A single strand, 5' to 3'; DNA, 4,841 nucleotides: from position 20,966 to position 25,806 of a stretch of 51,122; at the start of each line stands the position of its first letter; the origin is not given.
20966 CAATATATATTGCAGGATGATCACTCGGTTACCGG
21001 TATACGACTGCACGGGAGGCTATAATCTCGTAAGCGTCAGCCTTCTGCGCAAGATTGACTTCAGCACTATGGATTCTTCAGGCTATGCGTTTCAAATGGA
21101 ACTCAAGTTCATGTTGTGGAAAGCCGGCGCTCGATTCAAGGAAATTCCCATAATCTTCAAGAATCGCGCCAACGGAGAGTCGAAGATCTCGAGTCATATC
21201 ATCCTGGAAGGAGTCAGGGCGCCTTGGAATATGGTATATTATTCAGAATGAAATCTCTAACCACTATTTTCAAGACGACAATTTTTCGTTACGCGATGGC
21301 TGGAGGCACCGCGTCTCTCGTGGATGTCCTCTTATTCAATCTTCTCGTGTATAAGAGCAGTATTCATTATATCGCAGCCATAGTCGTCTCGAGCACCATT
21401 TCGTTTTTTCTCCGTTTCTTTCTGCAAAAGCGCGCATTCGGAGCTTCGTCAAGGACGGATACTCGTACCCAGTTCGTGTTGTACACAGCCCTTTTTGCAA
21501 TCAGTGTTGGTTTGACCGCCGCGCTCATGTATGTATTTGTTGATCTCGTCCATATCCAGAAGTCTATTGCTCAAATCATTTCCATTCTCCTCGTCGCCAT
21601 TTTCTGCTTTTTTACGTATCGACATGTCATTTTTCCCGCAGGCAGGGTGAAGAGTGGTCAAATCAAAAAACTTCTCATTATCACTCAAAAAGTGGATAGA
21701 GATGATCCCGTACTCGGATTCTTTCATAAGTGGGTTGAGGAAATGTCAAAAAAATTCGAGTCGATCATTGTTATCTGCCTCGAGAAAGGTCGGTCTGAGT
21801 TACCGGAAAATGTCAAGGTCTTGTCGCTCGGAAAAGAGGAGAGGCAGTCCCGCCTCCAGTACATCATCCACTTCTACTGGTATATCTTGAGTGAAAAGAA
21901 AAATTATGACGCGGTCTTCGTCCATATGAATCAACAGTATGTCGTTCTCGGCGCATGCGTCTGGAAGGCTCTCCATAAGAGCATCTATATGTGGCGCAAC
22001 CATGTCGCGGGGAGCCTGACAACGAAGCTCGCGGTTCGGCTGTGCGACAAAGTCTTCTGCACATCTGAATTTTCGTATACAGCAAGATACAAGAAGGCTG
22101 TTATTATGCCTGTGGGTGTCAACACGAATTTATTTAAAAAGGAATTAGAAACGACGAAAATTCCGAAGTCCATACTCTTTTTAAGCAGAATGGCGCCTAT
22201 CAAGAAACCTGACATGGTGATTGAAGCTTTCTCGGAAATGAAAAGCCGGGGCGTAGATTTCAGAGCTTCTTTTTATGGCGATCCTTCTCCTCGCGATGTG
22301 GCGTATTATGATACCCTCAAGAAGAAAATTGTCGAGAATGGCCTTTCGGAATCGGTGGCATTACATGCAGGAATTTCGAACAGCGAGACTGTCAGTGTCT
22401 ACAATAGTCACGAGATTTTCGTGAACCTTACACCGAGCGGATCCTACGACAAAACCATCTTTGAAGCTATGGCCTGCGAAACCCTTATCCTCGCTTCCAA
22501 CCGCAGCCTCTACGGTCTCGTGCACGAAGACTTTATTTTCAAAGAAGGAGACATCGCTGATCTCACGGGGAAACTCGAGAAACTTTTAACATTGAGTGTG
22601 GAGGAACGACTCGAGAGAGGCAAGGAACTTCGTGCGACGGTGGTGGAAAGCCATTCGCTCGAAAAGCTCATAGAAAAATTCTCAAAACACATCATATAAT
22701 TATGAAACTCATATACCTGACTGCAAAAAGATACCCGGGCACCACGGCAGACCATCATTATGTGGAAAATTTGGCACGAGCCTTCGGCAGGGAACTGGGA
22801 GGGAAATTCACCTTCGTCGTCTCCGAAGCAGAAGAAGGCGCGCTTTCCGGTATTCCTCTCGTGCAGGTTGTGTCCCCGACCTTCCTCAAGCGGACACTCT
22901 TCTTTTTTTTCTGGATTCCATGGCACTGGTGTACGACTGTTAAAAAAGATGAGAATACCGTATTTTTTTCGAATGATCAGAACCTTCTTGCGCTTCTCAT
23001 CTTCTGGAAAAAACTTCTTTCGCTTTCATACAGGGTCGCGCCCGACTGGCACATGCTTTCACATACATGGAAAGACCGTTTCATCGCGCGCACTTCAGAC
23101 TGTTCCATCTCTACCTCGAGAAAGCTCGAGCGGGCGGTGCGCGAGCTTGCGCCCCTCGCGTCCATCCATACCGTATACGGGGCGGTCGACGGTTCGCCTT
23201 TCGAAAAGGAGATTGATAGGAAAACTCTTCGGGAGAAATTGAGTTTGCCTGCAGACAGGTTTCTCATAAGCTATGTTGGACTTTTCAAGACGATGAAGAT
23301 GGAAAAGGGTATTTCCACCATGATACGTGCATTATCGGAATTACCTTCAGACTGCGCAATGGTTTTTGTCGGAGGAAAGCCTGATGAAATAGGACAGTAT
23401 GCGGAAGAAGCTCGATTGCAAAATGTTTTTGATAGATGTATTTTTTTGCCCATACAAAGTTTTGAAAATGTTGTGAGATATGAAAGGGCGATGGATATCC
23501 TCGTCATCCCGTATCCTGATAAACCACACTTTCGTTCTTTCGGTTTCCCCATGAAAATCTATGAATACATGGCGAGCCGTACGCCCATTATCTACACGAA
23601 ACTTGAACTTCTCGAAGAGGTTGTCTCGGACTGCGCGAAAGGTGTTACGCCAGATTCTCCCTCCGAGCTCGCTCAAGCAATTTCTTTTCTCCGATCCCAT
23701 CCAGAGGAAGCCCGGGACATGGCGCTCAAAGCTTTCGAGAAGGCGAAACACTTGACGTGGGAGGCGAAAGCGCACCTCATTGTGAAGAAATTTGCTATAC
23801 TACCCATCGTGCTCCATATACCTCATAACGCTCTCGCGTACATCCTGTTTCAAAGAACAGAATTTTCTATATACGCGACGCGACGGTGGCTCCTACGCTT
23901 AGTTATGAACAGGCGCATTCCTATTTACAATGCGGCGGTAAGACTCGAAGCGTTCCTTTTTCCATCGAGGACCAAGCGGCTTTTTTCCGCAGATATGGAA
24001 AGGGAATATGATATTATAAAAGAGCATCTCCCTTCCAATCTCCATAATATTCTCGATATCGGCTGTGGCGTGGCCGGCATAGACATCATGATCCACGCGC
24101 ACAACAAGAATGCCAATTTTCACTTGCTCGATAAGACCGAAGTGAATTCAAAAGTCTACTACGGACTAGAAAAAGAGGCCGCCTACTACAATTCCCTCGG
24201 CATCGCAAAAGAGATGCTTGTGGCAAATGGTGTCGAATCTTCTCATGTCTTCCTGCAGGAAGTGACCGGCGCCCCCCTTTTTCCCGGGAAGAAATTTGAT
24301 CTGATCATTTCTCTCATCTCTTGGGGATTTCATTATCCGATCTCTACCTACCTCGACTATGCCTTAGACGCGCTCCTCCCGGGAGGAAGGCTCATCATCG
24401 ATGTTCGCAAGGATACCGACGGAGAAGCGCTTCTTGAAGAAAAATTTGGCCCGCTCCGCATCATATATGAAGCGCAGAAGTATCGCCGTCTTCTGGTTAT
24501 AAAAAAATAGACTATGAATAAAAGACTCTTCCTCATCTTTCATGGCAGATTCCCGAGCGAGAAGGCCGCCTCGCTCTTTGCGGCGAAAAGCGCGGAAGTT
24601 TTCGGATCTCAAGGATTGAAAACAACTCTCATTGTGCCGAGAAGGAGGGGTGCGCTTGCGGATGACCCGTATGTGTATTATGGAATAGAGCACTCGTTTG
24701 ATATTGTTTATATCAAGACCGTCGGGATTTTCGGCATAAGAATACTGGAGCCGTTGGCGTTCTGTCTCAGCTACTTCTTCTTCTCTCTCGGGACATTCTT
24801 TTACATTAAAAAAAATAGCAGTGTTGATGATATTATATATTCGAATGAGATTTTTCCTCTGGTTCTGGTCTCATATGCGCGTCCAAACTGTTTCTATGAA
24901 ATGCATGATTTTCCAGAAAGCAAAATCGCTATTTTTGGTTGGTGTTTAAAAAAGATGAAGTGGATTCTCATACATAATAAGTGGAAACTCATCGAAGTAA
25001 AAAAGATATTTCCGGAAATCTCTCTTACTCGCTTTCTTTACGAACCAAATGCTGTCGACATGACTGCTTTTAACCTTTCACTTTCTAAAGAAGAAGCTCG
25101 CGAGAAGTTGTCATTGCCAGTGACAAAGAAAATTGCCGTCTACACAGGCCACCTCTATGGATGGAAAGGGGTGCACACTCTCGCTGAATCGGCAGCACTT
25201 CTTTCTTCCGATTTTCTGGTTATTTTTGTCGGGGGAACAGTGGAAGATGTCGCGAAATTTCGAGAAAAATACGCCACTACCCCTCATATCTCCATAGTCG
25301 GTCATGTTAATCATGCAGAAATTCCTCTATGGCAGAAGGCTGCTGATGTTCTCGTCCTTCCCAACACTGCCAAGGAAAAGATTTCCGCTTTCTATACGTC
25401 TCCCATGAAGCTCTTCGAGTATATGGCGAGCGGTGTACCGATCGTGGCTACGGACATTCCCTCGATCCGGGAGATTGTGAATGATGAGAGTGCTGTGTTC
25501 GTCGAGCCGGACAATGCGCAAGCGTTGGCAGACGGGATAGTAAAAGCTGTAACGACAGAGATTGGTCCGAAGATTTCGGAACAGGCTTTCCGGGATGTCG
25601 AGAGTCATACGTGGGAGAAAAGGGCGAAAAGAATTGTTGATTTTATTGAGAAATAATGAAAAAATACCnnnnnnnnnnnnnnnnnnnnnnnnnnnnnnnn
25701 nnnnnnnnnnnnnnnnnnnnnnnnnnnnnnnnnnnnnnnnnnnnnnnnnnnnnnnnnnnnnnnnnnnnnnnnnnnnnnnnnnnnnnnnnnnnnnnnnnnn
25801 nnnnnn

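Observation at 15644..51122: Glycan island of >34 kb and about 32 consecutive genes with no recognisable export or initiation machinery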

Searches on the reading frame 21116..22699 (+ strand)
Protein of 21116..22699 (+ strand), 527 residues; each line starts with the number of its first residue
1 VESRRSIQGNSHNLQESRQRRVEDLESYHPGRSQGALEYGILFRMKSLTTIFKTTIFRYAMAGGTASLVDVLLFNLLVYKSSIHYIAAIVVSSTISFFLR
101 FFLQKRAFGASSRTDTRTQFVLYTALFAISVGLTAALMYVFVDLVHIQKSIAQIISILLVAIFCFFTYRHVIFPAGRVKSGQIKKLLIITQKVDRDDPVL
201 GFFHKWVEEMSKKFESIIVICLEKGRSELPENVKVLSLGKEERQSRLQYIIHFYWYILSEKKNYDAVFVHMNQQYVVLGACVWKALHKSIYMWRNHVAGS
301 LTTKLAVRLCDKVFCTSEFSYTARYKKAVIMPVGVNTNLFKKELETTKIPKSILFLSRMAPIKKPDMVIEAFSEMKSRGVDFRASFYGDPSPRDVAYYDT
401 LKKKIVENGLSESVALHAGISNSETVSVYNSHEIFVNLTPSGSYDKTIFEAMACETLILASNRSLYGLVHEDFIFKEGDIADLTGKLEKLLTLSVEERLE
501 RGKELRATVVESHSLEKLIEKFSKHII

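Call 4: search_protein_families(library=pfam, proteins=[window:21116-22699:+], max_evalue=0.01)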
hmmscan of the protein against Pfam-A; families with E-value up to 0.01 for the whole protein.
window:21116-22699:+ (527 aa): 5 families
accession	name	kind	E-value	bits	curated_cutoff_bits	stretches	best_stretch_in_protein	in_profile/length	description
PF04138.20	GtrA_DPMS_TM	-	2.5e-14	53.9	26.1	1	58-173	1-117/117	GtrA/DPMS, transmembrane domain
PF00534.26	Glycos_transf_1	-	1.1e-12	48.3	26.4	1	341-499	6-163/172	Glycosyl transferases group 1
PF13692.12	Glyco_trans_1_4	-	7.1e-12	46.2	27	1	351-492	2-141/142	Glycosyl transferases group 1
PF13524.12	Glyco_trans_1_2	-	5.1e-08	33.4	25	1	401-521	27-141/144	Glycosyl transferase-like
PF13477.12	Glyco_trans_4_2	-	8.7e-05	23.2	23.4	1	202-289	12-102/139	Glycosyl transferase 4-like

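Call 29: search_protein_families(library=ncbifam, proteins=[window:21116-22699:+], max_evalue=0.01)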
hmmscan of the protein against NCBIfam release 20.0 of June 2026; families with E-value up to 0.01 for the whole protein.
window:21116-22699:+ (527 aa): 6 families
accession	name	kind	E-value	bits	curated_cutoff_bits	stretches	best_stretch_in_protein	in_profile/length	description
NF041876.1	EPS_EpsE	equivalog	8.9e-13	48.2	400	1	325-462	185-326/389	exopolysaccharide biosynthesis GT4 family glycosyltransferase EpsE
NF038295.1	EPS_HpsP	equivalog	1.5e-10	40.7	550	1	327-517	177-375/388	hormogonium polysaccharide biosynthesis glycosyltransferase HpsP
TIGR03449.1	mycothiol_MshA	equivalog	9.5e-08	31.3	462.5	1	350-462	220-334/406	D-inositol-3-phosphate glycosyltransferase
NF038255.1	exopoly_VpsD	equivalog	1.1e-05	24.4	300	1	326-465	177-316/381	VpsD family glycosyltransferase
NF046085.1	XrtY_assoc_Gly1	equivalog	2.8e-05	23.2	400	1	340-521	199-376/387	XrtY-associated glycosyltransferase XYAG1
TIGR02919.1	TIGR02919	equivalog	0.0072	15.1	338.3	0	403-504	319-424/438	accessory Sec system glycosylation chaperone GtfB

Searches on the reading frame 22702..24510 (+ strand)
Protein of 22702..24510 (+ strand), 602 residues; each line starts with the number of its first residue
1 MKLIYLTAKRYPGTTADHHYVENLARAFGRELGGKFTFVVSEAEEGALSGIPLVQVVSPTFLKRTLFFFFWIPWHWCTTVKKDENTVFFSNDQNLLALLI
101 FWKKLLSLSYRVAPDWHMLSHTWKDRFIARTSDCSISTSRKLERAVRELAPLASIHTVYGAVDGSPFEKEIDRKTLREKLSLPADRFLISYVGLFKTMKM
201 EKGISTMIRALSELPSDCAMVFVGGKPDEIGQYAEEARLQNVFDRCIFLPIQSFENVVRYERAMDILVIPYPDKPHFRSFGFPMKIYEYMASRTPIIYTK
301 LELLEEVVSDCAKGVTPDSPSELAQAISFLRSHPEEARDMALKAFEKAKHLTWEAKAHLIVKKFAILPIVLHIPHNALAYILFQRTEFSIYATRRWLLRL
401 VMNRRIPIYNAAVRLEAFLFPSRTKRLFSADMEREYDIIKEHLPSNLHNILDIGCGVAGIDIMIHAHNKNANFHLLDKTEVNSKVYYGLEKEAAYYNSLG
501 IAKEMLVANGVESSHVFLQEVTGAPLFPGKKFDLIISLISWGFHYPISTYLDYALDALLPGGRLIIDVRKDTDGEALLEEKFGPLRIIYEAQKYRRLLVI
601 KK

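Call 4: search_protein_families(library=pfam, proteins=[window:22702-24510:+], max_evalue=0.01)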
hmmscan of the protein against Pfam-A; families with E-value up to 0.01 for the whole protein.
window:22702-24510:+ (602 aa): 4 families
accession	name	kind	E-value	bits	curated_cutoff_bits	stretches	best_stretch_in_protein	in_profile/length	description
PF13692.12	Glyco_trans_1_4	-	6.3e-15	56.1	27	1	188-330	3-139/142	Glycosyl transferases group 1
PF00534.26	Glycos_transf_1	-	1.3e-13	51.3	26.4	1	172-344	1-169/172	Glycosyl transferases group 1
PF05175.20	MTS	-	2.8e-07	30.8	23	1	439-595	23-167/170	Methyltransferase small domain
PF13524.12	Glyco_trans_1_2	-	1.5e-06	28.7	25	1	279-357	60-139/144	Glycosyl transferase-like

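Call 29: search_protein_families(library=ncbifam, proteins=[window:22702-24510:+], max_evalue=0.01)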
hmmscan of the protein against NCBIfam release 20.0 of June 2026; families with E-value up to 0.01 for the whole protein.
window:22702-24510:+ (602 aa): 15 families
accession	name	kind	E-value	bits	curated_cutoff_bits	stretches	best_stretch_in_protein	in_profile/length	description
NF047684.1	TeichurnBiosyTuaC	equivalog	1.2e-14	54.1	550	1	133-345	166-366/391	teichuronic acid biosynthesis protein TuaC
TIGR03449.1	mycothiol_MshA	equivalog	1.2e-13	50.7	462.5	1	150-364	185-400/406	D-inositol-3-phosphate glycosyltransferase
NF038298.1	EPS_HpsO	equivalog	3.7e-12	45.7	575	1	162-350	178-370/388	hormogonium polysaccharide biosynthesis glycosyltransferase HpsO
NF007640.0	PRK10307.1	subfamily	2.9e-10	39.6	276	1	165-350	206-389/411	WcaI family glycosyltransferase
TIGR04063.1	stp3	hypoth_equivalog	8.3e-09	34.8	442.05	1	153-356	180-384/397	TIGR04063 family PEP-CTERM/XrtA system glycosyltransferase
NF047676.1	TeichurnBiosyTuaH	equivalog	1.8e-08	33.7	550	1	128-353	155-373/384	teichuronic acid biosynthesis protein TuaH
TIGR03999.1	thiol_BshA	equivalog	4.8e-08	32.3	273.7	1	126-350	139-355/375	N-acetyl-alpha-D-glucosaminyl L-malate synthase BshA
NF053787.1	GlcN_PG_synth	equivalog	5.3e-08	32.1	480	1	155-365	166-357/361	N-acetylglucosaminyl phosphatidylglycerol synthase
TIGR02149.1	glgA_Coryne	subfamily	4e-07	29.5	302.4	1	123-358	136-381/391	glycogen synthase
TIGR03088.1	stp2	hypoth_equivalog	1.3e-05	24.5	409.05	1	151-340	158-345/374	TIGR03088 family PEP-CTERM/XrtA system glycosyltransferase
NF012028.0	PRK15484.1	subfamily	0.00023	20.4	618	1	136-320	144-328/380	lipopolysaccharide N-acetylglucosaminyltransferase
NF041876.1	EPS_EpsE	equivalog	0.00052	19.4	400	1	284-347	310-375/389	exopolysaccharide biosynthesis GT4 family glycosyltransferase EpsE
TIGR04047.1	MSMEG_0565_glyc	hypoth_equivalog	0.00068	18.8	259.85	1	281-362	288-369/373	MSMEG_0565 family glycosyltransferase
TIGR04007.1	wcaI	equivalog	0.0078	14.9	800.45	0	170-260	215-301/407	colanic acid biosynthesis glycosyltransferase WcaI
NF041010.1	glycosy_Agl16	equivalog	0.0095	14.8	575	0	283-360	267-344/352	glycosylation protein Agl16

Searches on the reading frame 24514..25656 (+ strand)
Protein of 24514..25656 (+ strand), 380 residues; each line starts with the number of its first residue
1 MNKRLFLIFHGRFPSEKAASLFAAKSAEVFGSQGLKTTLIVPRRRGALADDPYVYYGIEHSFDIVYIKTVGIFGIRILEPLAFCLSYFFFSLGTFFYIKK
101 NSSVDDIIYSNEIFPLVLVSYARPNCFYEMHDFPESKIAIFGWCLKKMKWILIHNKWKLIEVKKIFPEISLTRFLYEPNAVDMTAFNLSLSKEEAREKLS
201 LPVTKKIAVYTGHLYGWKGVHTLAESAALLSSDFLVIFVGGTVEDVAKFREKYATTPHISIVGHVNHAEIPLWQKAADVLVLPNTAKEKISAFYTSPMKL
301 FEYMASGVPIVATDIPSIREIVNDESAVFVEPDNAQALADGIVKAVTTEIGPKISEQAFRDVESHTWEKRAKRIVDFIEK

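Call 4: search_protein_families(library=pfam, proteins=[window:24514-25656:+], max_evalue=0.01)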
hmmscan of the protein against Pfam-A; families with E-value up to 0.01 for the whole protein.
window:24514-25656:+ (380 aa): 3 families
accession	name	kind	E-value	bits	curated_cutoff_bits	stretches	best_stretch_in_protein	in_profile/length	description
PF00534.26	Glycos_transf_1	-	2e-24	86.5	26.4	1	192-349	2-159/172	Glycosyl transferases group 1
PF13692.12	Glyco_trans_1_4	-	4e-23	82.7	27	1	206-346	2-140/142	Glycosyl transferases group 1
PF13524.12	Glyco_trans_1_2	-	9.5e-07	29.3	25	1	252-375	27-143/144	Glycosyl transferase-like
